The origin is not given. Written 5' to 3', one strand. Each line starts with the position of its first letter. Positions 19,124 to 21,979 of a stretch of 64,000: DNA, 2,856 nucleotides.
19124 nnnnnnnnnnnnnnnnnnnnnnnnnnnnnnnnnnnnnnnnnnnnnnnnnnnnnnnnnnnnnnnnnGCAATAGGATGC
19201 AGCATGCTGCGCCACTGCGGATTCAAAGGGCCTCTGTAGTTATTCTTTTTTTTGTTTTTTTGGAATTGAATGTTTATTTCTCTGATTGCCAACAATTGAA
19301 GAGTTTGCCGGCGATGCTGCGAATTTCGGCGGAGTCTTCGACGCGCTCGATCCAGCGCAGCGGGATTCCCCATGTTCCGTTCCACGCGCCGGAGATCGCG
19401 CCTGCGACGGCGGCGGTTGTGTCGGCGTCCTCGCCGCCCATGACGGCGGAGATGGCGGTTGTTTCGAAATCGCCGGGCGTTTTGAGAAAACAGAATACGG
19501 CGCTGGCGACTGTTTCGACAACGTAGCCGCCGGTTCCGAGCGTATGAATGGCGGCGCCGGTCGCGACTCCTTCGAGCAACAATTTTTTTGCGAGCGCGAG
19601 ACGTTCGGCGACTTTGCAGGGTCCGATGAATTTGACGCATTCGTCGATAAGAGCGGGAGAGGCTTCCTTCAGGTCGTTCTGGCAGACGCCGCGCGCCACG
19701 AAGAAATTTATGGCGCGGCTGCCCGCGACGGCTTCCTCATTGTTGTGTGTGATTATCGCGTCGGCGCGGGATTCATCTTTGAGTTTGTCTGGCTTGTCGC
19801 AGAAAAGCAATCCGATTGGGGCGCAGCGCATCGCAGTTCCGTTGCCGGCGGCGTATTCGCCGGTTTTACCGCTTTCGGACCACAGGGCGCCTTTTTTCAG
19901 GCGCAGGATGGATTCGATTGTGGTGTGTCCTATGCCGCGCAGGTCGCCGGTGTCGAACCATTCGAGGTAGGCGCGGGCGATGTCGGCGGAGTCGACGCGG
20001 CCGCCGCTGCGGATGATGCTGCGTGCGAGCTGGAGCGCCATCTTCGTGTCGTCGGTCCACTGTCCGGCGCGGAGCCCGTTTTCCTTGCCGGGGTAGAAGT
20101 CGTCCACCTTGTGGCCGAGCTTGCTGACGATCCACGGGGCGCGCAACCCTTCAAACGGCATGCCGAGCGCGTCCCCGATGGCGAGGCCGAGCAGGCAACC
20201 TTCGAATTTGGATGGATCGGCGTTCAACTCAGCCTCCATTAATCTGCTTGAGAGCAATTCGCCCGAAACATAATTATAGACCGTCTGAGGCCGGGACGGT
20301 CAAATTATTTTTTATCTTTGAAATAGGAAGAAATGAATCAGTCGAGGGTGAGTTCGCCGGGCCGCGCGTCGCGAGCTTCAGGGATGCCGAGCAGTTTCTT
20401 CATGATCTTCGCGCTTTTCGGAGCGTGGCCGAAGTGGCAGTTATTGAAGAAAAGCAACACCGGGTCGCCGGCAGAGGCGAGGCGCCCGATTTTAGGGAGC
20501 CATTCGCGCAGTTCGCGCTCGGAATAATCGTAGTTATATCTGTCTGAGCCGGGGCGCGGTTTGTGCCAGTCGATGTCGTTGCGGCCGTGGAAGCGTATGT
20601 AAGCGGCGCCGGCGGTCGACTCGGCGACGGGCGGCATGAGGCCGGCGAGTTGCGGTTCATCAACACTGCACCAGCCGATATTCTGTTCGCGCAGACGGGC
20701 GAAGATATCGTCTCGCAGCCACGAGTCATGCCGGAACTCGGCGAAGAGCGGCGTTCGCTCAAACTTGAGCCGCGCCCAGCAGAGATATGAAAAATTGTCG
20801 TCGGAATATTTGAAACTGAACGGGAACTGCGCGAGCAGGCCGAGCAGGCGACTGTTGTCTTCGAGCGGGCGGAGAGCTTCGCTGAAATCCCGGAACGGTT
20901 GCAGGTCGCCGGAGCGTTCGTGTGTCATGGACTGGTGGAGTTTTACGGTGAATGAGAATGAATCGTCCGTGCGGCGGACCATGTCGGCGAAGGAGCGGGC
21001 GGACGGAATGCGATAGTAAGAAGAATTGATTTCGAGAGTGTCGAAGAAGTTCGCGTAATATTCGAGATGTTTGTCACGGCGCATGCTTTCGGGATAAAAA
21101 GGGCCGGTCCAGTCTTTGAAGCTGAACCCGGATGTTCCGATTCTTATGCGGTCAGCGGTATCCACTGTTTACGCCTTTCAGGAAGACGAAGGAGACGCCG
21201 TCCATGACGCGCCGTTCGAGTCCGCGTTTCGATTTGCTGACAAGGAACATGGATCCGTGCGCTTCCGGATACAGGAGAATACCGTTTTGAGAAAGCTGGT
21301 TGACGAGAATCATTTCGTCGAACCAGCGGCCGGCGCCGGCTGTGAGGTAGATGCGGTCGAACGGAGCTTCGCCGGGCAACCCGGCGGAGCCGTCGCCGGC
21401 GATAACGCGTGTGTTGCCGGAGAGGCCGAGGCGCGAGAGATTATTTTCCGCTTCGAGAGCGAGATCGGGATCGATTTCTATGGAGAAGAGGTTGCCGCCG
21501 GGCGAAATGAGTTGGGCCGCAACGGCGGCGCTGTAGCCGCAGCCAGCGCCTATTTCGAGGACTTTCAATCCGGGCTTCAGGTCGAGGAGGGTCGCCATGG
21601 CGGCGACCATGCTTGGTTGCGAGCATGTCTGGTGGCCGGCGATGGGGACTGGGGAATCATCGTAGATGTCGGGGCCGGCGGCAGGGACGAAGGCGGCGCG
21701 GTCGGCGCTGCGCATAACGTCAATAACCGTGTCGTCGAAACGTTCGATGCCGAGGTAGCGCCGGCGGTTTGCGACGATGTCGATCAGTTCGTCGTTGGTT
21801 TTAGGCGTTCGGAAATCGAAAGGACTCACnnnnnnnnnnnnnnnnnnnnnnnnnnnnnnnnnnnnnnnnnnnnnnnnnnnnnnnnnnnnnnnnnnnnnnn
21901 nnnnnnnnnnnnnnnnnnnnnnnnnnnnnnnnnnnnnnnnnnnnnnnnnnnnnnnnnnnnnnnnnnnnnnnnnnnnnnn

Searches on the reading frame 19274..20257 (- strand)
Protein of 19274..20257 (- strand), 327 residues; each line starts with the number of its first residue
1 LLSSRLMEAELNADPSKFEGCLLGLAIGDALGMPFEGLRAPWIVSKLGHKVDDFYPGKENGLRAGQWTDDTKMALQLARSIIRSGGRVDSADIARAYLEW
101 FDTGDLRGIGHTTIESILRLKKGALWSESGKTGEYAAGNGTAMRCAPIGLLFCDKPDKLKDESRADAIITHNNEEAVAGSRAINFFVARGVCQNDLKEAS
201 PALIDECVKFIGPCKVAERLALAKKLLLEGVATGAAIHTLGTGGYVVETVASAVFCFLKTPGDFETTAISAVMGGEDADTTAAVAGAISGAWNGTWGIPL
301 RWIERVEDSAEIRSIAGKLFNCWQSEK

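Call 23: search_protein_families(library=pfam, proteins=[window:19274-20257:-], max_evalue=0.00001)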
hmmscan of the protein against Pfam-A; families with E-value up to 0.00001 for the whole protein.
window:19274-20257:- (327 aa): 1 family
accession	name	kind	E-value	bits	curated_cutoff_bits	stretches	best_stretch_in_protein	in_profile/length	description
PF03747.19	ADP_ribosyl_GH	-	8.5e-77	259.1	26.2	1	20-300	1-286/287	ADP-ribosylglycohydrolase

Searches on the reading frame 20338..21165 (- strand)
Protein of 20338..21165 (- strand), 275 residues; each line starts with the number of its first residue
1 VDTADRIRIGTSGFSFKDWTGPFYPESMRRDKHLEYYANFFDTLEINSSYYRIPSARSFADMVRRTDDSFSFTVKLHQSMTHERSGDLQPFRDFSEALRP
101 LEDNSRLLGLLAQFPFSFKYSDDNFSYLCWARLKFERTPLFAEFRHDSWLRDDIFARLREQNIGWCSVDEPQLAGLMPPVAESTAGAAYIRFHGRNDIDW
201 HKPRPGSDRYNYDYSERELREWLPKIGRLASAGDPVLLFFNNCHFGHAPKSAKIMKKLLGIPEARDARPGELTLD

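Call 23: search_protein_families(library=pfam, proteins=[window:20338-21165:-], max_evalue=0.00001)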
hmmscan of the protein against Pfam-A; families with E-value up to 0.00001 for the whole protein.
window:20338-21165:- (275 aa): 1 family
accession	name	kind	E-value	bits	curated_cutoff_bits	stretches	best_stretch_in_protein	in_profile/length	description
PF01904.24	DUF72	-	2.4e-61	208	25.3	1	24-257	1-216/217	Protein of unknown function DUF72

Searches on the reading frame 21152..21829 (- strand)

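Call 23: search_protein_families(library=pfam, proteins=[window:21152-21829:-], max_evalue=0.00001)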
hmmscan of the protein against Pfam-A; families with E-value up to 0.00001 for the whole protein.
window:21152-21829:- (225 aa): 2 families
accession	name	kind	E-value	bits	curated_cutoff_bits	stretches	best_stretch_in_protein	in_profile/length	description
PF01135.25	PCMT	-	2.4e-41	142.3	20.3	1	31-217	17-205/210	Protein-L-isoaspartate(D-aspartate) O-methyltransferase (PCMT)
PF01596.23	Methyltransf_3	-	9.8e-06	25.4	22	0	80-151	38-109/204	O-methyltransferase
